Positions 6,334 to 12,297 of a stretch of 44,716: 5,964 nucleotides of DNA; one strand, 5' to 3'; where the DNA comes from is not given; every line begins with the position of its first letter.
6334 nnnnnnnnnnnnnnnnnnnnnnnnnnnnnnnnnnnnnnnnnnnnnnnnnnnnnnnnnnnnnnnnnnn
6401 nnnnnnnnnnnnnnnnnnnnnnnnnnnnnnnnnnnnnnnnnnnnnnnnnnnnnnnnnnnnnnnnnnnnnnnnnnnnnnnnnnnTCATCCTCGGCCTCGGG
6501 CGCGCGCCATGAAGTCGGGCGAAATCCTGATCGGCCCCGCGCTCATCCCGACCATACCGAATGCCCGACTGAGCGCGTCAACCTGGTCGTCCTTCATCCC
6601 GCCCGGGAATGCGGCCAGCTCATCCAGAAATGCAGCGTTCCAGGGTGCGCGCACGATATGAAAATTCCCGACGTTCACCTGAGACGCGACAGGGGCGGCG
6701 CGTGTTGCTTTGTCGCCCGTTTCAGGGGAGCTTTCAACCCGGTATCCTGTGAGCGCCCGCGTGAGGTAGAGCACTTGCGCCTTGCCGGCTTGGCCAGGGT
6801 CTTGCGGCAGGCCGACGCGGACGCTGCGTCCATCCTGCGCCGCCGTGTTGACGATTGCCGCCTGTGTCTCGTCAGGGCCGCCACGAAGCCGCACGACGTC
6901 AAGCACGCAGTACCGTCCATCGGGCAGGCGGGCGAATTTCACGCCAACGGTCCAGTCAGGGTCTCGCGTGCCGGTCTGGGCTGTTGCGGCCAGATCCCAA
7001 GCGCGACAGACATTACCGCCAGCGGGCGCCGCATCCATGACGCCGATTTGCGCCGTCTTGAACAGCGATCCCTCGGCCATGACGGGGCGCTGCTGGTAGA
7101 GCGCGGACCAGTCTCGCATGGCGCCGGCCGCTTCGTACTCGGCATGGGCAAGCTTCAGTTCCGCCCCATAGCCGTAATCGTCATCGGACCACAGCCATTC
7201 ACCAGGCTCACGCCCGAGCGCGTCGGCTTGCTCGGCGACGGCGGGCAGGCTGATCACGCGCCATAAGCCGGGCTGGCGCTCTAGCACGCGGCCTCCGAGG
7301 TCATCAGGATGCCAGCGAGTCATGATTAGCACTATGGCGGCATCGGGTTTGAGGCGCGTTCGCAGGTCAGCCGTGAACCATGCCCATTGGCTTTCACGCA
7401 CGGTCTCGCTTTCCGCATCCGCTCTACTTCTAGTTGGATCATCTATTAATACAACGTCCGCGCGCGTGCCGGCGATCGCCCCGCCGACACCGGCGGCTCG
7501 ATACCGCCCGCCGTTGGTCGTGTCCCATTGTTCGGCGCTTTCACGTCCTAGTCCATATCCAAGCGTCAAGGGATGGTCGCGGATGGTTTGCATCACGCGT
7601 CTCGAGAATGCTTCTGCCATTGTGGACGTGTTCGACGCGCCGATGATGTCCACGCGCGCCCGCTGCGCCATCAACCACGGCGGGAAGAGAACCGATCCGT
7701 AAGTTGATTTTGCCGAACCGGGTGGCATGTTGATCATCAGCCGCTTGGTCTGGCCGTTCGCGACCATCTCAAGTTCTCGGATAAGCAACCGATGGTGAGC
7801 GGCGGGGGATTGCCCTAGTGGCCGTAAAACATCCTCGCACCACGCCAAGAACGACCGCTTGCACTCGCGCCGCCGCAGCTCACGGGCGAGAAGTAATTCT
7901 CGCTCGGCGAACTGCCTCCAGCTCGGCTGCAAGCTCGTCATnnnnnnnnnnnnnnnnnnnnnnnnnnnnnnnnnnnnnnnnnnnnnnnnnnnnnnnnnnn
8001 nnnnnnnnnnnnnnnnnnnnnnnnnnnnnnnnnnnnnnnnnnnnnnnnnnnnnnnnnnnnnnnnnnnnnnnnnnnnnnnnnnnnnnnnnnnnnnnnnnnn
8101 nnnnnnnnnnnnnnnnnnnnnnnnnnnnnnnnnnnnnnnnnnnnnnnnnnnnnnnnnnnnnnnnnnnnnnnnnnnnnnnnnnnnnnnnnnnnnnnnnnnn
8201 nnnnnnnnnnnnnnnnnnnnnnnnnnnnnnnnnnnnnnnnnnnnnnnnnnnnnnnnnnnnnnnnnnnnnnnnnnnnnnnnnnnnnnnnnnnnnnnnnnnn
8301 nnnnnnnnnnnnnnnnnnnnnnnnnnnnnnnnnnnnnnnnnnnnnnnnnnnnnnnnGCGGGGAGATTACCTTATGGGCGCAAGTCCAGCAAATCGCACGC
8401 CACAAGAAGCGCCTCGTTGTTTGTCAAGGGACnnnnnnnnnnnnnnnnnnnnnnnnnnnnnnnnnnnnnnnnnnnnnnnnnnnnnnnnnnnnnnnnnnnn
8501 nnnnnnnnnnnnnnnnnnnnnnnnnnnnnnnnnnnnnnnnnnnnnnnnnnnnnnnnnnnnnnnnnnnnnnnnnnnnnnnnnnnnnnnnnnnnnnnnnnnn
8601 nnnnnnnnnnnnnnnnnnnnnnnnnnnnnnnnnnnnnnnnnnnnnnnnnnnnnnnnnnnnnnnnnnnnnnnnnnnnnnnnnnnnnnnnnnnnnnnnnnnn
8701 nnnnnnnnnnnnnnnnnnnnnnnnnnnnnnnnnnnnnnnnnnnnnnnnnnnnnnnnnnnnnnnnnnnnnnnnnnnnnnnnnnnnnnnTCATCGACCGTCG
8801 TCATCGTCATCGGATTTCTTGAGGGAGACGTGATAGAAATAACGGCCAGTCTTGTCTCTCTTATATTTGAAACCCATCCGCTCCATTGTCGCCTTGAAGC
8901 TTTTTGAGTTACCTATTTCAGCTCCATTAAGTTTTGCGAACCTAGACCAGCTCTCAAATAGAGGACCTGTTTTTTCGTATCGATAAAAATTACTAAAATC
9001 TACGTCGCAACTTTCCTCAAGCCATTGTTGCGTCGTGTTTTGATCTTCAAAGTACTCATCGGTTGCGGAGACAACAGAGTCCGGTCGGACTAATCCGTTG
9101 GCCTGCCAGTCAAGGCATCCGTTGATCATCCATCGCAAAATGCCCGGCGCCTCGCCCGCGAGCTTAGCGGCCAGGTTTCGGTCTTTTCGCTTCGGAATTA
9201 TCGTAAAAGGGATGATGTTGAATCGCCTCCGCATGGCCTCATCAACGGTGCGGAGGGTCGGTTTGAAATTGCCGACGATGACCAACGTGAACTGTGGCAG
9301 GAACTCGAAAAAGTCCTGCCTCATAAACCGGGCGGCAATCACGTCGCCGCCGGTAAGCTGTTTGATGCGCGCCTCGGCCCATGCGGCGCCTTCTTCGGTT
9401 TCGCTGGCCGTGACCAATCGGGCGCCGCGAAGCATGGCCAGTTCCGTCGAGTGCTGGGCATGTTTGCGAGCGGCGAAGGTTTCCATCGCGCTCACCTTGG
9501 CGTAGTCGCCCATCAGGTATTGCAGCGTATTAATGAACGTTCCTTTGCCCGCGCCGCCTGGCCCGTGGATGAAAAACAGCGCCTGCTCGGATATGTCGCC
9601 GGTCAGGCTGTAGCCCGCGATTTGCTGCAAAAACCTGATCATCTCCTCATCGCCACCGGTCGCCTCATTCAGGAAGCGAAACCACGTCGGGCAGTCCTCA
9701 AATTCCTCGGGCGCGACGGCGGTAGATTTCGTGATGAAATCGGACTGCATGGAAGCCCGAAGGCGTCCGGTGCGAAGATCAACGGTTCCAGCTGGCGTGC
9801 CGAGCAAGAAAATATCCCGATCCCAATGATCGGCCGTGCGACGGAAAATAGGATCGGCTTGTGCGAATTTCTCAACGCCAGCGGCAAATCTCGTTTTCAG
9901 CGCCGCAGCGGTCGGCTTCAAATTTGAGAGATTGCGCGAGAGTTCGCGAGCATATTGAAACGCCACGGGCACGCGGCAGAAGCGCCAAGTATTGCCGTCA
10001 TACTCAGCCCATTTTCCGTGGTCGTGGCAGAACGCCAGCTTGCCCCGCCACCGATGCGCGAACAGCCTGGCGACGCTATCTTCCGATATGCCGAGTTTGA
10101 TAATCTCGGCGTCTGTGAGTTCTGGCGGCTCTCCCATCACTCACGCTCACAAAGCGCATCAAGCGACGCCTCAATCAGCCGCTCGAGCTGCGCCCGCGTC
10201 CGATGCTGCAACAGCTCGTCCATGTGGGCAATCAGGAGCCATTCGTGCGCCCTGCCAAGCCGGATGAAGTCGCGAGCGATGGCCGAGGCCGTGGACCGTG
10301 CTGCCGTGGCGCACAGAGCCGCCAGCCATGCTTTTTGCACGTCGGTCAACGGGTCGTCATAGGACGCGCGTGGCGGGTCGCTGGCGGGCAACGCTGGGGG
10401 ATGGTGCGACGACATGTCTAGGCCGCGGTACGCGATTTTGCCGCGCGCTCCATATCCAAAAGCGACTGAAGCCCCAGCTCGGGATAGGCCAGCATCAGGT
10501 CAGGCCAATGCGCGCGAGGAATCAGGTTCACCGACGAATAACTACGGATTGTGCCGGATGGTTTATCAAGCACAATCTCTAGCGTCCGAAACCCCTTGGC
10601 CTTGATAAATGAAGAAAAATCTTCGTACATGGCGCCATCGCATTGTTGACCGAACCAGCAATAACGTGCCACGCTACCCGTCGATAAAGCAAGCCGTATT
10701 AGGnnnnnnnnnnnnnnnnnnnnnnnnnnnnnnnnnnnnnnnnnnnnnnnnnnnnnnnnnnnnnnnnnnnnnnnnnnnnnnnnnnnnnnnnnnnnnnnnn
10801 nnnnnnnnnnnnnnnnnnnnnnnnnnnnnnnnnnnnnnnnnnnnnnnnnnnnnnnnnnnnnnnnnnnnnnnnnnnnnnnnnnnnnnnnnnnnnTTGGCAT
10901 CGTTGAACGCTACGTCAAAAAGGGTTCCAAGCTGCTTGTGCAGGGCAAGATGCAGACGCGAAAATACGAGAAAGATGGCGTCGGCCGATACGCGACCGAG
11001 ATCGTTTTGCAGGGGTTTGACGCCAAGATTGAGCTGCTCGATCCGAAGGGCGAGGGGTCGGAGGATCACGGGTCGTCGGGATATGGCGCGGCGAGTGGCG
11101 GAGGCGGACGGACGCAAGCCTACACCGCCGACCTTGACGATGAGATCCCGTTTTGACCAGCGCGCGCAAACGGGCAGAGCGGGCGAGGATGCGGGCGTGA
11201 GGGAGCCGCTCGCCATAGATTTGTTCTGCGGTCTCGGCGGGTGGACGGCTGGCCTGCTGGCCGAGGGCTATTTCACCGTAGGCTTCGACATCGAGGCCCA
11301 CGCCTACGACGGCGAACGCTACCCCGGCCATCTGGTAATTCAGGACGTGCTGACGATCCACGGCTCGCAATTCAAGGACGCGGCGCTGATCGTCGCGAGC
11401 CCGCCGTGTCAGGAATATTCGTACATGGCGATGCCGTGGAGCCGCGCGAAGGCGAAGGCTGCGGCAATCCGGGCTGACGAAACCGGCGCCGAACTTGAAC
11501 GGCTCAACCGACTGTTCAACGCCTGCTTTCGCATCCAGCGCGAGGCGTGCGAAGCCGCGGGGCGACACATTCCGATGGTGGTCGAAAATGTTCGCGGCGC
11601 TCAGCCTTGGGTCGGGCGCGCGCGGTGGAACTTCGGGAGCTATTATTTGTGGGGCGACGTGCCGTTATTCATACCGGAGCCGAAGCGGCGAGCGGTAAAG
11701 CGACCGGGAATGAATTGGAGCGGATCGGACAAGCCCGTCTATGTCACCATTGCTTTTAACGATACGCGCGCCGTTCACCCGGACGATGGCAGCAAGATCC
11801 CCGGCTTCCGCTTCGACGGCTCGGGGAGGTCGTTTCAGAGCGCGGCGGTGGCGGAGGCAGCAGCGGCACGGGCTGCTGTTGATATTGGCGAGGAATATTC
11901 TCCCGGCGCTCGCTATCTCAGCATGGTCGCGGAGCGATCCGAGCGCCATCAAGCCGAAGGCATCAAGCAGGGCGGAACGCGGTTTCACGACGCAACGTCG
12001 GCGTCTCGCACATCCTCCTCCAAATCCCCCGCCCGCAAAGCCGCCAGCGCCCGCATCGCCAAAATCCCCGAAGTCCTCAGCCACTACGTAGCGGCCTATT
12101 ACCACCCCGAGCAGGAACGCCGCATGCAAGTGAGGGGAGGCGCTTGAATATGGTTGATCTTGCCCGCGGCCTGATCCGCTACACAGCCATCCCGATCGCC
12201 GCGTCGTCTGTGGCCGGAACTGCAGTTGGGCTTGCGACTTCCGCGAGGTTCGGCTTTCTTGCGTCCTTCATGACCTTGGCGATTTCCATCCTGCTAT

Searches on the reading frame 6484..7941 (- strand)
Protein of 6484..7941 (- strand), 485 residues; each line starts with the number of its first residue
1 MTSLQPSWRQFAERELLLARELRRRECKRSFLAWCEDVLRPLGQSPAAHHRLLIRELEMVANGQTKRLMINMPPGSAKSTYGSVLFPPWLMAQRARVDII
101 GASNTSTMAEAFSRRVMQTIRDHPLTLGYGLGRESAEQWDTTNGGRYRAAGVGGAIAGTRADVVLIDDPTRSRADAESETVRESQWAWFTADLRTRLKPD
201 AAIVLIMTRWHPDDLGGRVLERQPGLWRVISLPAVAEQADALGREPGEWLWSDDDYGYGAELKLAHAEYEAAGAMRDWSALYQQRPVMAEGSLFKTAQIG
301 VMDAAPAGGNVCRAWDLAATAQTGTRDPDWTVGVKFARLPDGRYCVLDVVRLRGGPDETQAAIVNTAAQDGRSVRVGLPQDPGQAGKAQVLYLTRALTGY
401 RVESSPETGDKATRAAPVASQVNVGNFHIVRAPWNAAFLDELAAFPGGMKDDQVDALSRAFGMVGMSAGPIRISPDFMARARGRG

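Call 16: search_protein_families(library=phrogs, proteins=[window:6484-7941:-], max_evalue=0.001)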
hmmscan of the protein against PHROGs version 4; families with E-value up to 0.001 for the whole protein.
window:6484-7941:- (485 aa): 7 families
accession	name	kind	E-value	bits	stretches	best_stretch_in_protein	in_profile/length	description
phrog_38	-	head and packaging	1.2e-92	312.8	1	13-462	250-701/760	terminase large subunit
phrog_979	-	head and packaging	2e-50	173.2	1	291-467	413-602/642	terminase large subunit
phrog_4758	-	head and packaging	1.8e-42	146.4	1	20-239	13-240/243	terminase large subunit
phrog_12171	-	head and packaging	1.7e-31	109.6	1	370-463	1-94/110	terminase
phrog_9453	-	head and packaging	1.5e-21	78.1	1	292-463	11-209/233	terminase large subunit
phrog_5573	-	head and packaging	1.8e-16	61.3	1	225-460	10-230/250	terminase large subunit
phrog_30251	-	head and packaging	1.7e-15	57.4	1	57-238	47-243/799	terminase large subunit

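Call 87: find_related_loci(query=window:6484-7941:-, collection=genome_contigs, flank=10000)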
Query window:6484-7941:- (485 aa) in genome_contigs; peptide patterns used: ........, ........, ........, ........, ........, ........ (x = any residue, [..] = any of these).
31 stretches matched a pattern; 1 encode a relative of the query (tblastn E <= 1e-3); 1 distinct loci.
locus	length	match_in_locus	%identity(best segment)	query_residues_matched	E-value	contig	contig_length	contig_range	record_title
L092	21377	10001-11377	57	26-485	1e-172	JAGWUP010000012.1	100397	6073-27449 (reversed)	MAG: Elusimicrobia bacterium isolate REEB4 contig-150_153, whole genome shotgun sequence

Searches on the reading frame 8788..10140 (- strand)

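Call 16: search_protein_families(library=phrogs, proteins=[window:8788-10140:-], max_evalue=0.001)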
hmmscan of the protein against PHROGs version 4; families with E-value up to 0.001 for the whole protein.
window:8788-10140:- (450 aa): 11 families
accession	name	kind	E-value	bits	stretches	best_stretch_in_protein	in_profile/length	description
phrog_6088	-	DNA, RNA and nucleotide metabolism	2.1e-108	364.8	1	15-444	329-767/772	DNA primase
phrog_1156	-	DNA, RNA and nucleotide metabolism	2.4e-100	338.3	1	19-447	365-832/855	DNA primase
phrog_2478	-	DNA, RNA and nucleotide metabolism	2.4e-96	324.7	1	20-445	407-845/854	DNA polymerase/primase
phrog_1829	-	DNA, RNA and nucleotide metabolism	1.6e-84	285.5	1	27-446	333-761/772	DNA primase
phrog_1883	-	DNA, RNA and nucleotide metabolism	3.6e-64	218.4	1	93-446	397-753/756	DNA helicase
phrog_864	-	DNA, RNA and nucleotide metabolism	2.6e-61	209.3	1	109-443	287-626/1064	DNA primase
phrog_16950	-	DNA, RNA and nucleotide metabolism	1.2e-53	183.2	1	99-430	468-817/843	DNA primase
phrog_7601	-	unknown function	8.9e-31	108.4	1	170-448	4-279/289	-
phrog_16213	-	DNA, RNA and nucleotide metabolism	1.7e-11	44.2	1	112-381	315-587/732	DNA primase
phrog_24712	-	unknown function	5.6e-07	28.8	1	132-312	420-595/801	-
phrog_19785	-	DNA, RNA and nucleotide metabolism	1.4e-05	24.5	1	152-296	429-570/745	DNA polymerase/primase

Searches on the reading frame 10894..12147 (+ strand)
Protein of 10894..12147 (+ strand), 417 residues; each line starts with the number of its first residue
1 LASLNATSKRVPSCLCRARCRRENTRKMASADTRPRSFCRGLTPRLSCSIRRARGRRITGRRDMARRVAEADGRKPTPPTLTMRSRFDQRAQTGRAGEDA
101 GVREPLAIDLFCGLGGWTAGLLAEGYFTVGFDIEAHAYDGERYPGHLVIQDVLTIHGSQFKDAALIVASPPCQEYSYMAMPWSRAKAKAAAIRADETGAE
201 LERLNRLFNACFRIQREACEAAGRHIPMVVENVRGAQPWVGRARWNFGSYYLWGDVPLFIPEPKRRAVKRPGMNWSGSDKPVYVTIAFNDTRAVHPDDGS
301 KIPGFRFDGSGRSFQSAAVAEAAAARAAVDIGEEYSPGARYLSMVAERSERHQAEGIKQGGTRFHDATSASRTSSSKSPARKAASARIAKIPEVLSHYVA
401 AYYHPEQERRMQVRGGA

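Call 16: search_protein_families(library=phrogs, proteins=[window:10894-12147:+], max_evalue=0.001)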
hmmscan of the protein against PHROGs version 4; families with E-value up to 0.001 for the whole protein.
window:10894-12147:+ (417 aa): 4 families
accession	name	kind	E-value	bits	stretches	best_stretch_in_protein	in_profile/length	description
phrog_363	-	other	1.4e-11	45.1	1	103-177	52-130/327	DNA methyltransferase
phrog_116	-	other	6.8e-09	35.6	1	92-239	195-328/779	DNA methyltransferase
phrog_5999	-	other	2e-08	35.2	1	106-179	4-85/109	DNA methyltransferase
phrog_757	-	other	1.3e-05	25.4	1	104-232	14-127/247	DNA methyltransferase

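Call 40: search_protein_families(library=pfam, proteins=[window:10894-12147:+], max_evalue=0.01)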
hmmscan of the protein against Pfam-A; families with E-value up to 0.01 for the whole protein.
window:10894-12147:+ (417 aa): 1 family
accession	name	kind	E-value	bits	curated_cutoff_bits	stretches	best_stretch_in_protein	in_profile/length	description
PF00145.23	DNA_methylase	-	1.5e-07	31.6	22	1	108-178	4-77/324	C-5 cytosine-specific DNA methylase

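Call 94: search_protein_families(library=padloc, proteins=[window:10894-12147:+], max_evalue=0.001)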
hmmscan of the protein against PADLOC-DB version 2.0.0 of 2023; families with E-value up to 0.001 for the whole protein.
window:10894-12147:+ (417 aa): 6 families
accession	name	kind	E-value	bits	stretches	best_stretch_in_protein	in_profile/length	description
PDLC03378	MTase_II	-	8.7e-09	33.1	1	107-179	5-84/344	Type II methyltransferase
PDLC03234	MTase_II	-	1.2e-06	26.1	1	106-179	6-89/375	Type II methyltransferase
PDLC03272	MTase_II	-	8.4e-06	23.2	1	94-177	64-150/407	Type II methyltransferase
PDLC03326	MTase_II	-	1.4e-05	22.4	1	104-179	4-91/412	Type II methyltransferase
PDLC02655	DrmMII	-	0.00027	18.4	1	108-178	4-81/323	DrmMII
PDLC00026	DruM2|DruM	-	0.00086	16.9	0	104-235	4-119/336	DNA cytosine methylase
